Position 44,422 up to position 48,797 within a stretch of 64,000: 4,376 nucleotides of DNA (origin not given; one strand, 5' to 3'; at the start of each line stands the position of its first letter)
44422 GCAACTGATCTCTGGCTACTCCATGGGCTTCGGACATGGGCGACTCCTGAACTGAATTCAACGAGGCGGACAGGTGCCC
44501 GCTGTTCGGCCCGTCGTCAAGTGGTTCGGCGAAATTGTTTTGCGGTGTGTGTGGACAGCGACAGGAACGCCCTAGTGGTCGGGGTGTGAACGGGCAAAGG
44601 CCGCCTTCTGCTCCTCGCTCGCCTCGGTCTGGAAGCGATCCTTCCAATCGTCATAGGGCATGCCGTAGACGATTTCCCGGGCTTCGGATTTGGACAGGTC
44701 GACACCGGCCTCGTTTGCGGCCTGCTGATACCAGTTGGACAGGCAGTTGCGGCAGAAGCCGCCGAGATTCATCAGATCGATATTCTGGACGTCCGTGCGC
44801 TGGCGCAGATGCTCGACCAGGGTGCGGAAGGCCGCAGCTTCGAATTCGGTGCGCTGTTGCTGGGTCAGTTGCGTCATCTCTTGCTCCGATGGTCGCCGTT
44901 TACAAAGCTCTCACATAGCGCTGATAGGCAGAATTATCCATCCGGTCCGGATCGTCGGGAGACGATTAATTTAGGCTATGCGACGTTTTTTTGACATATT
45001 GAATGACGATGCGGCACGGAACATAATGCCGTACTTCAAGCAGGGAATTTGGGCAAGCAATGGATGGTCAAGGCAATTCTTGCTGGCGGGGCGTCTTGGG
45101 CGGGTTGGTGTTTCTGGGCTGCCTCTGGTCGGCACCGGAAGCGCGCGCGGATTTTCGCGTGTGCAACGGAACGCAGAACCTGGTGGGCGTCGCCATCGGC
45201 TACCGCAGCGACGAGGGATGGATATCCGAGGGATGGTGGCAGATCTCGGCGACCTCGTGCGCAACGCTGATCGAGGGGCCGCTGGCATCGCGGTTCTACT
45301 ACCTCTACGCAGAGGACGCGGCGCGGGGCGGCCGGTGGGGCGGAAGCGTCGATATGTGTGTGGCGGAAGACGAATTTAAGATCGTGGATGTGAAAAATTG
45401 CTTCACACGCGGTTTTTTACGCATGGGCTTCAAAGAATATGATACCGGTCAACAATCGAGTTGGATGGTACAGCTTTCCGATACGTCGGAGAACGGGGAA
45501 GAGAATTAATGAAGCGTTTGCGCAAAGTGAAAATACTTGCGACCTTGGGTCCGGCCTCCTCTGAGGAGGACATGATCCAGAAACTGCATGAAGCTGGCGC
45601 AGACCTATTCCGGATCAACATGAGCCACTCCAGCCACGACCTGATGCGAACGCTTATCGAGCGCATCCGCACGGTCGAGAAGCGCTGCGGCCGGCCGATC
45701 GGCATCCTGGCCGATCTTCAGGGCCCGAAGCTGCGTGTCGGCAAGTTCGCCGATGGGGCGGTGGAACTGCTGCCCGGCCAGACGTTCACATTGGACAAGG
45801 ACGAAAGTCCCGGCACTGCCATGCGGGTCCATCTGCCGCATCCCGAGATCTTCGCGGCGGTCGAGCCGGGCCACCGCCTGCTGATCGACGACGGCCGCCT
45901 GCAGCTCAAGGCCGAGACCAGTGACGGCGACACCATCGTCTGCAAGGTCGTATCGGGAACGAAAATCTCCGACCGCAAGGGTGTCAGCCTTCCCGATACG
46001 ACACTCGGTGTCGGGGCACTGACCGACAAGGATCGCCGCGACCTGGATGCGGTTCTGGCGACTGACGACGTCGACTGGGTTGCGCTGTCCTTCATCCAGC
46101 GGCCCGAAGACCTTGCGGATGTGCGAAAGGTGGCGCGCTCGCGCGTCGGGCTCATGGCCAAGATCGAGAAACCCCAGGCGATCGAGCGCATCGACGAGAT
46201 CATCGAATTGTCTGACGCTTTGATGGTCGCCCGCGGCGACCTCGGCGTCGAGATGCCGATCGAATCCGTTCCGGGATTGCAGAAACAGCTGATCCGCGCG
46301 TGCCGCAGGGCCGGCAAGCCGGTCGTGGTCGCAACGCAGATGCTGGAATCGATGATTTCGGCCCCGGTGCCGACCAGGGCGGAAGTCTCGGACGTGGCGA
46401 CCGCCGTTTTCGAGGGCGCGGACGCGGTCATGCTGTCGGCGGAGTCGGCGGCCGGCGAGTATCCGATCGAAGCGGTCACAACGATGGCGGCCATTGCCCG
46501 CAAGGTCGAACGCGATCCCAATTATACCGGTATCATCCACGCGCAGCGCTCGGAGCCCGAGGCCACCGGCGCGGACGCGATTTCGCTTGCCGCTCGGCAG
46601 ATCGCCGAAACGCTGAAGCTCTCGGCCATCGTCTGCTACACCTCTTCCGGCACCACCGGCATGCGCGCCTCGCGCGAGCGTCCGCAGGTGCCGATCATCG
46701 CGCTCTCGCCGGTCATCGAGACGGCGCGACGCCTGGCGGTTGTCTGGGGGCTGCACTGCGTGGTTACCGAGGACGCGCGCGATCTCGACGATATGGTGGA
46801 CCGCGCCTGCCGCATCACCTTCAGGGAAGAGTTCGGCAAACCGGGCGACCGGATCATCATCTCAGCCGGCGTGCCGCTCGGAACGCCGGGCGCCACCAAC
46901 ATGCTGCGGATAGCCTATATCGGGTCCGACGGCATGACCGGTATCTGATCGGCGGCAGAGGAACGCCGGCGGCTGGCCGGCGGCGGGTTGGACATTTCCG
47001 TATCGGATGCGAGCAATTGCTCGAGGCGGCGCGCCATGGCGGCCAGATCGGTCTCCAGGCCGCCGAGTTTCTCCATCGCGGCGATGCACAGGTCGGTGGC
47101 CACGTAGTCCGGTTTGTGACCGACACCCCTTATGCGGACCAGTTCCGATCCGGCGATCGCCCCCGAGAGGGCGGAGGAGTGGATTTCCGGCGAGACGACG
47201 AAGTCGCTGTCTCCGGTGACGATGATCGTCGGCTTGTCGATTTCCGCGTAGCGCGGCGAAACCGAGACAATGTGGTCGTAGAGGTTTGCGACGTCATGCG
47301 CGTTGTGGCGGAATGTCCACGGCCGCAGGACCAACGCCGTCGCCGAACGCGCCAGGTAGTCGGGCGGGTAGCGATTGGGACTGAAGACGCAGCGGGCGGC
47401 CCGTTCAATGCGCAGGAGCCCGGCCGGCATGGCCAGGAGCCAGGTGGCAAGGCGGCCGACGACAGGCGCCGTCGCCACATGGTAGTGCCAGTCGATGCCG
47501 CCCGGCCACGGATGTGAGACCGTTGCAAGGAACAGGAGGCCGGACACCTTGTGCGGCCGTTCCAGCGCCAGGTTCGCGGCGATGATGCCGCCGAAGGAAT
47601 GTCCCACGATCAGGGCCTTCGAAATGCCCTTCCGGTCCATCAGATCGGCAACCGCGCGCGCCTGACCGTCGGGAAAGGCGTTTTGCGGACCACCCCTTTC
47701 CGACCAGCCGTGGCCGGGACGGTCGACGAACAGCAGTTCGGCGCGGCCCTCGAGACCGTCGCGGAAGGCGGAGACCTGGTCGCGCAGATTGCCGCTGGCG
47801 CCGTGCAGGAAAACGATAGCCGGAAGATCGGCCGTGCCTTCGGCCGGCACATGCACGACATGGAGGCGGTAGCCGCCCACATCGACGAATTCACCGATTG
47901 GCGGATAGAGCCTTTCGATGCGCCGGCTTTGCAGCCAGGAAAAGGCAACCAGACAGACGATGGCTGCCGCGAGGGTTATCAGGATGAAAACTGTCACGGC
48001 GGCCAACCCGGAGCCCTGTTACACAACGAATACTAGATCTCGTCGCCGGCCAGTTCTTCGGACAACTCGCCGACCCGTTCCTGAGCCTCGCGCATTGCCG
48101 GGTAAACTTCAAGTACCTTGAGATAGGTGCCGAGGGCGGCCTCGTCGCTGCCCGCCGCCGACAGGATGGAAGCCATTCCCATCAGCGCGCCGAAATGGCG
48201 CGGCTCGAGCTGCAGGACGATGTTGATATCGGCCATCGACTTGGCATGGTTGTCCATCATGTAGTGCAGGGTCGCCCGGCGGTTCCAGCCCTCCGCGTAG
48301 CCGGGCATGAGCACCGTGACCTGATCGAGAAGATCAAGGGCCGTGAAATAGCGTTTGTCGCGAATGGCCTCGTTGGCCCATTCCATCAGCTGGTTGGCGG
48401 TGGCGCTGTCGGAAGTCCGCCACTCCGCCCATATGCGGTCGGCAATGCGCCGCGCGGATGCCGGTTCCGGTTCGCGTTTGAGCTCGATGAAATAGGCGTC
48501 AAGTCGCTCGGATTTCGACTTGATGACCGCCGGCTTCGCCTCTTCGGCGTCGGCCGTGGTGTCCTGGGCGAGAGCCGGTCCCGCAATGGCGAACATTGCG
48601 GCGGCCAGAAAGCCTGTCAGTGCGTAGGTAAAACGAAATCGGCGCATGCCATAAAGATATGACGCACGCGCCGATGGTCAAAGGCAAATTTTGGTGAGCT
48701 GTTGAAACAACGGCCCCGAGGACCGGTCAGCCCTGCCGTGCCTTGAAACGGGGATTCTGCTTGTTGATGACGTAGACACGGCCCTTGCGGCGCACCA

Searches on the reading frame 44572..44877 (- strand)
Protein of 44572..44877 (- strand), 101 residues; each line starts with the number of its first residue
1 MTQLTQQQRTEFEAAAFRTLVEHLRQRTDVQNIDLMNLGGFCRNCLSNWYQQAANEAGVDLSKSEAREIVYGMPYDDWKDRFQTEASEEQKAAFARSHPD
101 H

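Call 69: search_protein_families(library=pfam, proteins=[window:44572-44877:-], max_evalue=0.001)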
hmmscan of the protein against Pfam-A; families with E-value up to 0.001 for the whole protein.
window:44572-44877:- (101 aa): 1 family
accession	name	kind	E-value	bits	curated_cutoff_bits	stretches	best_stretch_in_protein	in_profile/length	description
PF06844.16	DUF1244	-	8.6e-37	125.5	27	1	30-95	1-66/67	Protein of unknown function (DUF1244)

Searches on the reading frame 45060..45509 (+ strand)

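Call 69: search_protein_families(library=pfam, proteins=[window:45060-45509:+], max_evalue=0.001)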
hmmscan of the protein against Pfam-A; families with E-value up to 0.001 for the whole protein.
window:45060-45509:+ (149 aa): 1 family
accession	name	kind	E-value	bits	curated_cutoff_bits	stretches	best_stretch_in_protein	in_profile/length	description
PF06282.16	DUF1036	-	7.6e-41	139.7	23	1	28-140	1-113/113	Protein of unknown function (DUF1036)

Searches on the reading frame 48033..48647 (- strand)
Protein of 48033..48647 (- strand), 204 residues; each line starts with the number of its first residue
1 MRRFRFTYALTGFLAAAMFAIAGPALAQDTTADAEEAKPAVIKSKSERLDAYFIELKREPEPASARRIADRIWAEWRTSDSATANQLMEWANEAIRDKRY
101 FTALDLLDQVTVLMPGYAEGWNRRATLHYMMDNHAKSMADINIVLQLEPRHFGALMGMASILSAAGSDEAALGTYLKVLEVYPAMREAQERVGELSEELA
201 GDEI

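Call 69: search_protein_families(library=pfam, proteins=[window:48033-48647:-], max_evalue=0.001)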
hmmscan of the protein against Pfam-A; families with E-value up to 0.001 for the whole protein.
window:48033-48647:- (204 aa): 2 families
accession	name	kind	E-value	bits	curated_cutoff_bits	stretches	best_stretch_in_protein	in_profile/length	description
PF07719.23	TPR_2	-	2.3e-06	27.7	27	0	118-151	1-34/34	Tetratricopeptide repeat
PF00515.34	TPR_1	-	0.00012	22.2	27.8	0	118-151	1-34/34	Tetratricopeptide repeat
